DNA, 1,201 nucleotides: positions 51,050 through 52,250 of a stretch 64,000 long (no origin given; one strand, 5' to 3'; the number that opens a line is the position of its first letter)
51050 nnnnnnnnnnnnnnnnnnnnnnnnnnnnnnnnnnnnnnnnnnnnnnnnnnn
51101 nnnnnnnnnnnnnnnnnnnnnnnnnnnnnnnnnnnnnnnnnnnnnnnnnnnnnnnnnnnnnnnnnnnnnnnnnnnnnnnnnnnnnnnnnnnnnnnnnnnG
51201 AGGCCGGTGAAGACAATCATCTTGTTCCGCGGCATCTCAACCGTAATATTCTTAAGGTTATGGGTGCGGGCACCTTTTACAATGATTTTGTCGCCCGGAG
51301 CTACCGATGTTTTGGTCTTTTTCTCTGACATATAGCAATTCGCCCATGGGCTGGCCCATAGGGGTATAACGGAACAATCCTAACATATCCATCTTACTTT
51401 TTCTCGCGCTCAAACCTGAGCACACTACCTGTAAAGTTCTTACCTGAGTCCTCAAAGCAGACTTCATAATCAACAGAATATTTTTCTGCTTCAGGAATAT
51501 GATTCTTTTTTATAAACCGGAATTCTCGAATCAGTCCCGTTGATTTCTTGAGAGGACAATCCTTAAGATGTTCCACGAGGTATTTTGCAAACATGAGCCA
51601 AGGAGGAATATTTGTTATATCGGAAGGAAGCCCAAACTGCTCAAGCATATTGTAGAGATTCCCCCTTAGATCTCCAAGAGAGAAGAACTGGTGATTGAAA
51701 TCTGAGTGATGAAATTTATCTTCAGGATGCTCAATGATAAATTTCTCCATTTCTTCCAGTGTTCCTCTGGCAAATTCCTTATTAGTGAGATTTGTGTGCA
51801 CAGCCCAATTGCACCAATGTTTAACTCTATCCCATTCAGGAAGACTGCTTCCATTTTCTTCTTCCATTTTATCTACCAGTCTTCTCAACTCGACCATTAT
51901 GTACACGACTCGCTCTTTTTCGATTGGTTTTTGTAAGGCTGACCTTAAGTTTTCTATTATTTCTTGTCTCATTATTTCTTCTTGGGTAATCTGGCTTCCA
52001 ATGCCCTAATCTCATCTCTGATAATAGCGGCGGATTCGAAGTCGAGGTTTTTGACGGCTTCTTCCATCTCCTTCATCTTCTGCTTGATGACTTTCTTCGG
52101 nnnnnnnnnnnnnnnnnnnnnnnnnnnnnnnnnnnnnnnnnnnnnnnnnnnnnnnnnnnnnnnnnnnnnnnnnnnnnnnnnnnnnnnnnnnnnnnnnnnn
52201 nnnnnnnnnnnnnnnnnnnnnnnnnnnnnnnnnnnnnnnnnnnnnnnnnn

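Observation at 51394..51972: AT-rich orphan gene translationally coupled between uvrB and uvrA in a complete uvrB-X-uvrA-(small ORF)-uvrC repair locus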

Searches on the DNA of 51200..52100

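Call 73: search_rna_families(source=window, start=51200, end=52100, threshold=evalue, max_evalue=1)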
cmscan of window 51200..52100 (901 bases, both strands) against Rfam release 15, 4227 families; matches with E-value up to 1: 0.
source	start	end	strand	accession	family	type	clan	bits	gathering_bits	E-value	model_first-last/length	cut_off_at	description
